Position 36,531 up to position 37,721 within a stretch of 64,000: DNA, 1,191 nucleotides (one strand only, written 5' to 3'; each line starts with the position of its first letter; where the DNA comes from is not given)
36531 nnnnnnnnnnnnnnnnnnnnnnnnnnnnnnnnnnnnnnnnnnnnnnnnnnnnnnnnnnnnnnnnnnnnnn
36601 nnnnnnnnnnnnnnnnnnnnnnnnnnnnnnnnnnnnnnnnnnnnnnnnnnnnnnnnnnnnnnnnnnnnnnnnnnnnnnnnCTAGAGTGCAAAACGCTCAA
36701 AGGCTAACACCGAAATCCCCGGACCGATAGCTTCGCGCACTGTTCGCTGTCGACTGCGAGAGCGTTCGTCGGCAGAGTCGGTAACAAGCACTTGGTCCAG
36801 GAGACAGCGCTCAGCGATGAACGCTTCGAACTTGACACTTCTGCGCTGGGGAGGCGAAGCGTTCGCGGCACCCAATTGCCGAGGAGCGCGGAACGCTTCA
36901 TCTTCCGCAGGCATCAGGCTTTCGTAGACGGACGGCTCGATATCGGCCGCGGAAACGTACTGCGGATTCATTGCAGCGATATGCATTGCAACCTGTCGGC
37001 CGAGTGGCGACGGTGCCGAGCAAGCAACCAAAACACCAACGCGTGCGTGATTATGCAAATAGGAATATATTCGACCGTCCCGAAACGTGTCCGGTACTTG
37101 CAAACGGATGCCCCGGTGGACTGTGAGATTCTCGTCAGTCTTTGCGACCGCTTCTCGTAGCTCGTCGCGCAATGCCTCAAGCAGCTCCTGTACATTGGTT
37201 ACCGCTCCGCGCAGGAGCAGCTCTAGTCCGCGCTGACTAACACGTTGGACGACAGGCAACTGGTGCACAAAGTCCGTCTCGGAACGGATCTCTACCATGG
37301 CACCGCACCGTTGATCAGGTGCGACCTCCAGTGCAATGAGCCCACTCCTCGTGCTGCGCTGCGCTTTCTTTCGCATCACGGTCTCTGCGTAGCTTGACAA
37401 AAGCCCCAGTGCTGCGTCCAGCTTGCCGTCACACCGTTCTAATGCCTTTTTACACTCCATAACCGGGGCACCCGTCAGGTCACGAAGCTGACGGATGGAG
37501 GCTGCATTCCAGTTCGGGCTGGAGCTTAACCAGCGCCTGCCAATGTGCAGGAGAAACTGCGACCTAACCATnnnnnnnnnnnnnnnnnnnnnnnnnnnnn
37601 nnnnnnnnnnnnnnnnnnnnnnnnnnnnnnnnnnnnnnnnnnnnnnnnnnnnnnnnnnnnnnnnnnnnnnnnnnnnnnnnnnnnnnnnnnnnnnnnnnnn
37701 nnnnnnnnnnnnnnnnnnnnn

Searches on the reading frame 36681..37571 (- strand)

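Call 33: search_protein_families(library=pfam, proteins=[window:36681-37571:-], max_evalue=0.001)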
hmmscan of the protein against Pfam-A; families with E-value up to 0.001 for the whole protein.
window:36681-37571:- (296 aa): 4 families
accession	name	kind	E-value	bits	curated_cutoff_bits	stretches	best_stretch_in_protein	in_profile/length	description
PF00889.24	EF_TS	-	1.3e-27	97.1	27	1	90-268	1-181/204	Elongation factor TS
PF24278.2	HVO_0513_N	-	9.5e-05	22.4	29.8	1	44-144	32-130/134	HVO_0513, N-terminal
PF14555.12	UBA_4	-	0.00045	20.4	21.8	1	25-56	3-34/43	UBA-like domain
PF25025.1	EF-Ts_N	-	0.0007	20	33.2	0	13-58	2-50/60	Elongation factor Ts, mitochondrial, N-terminal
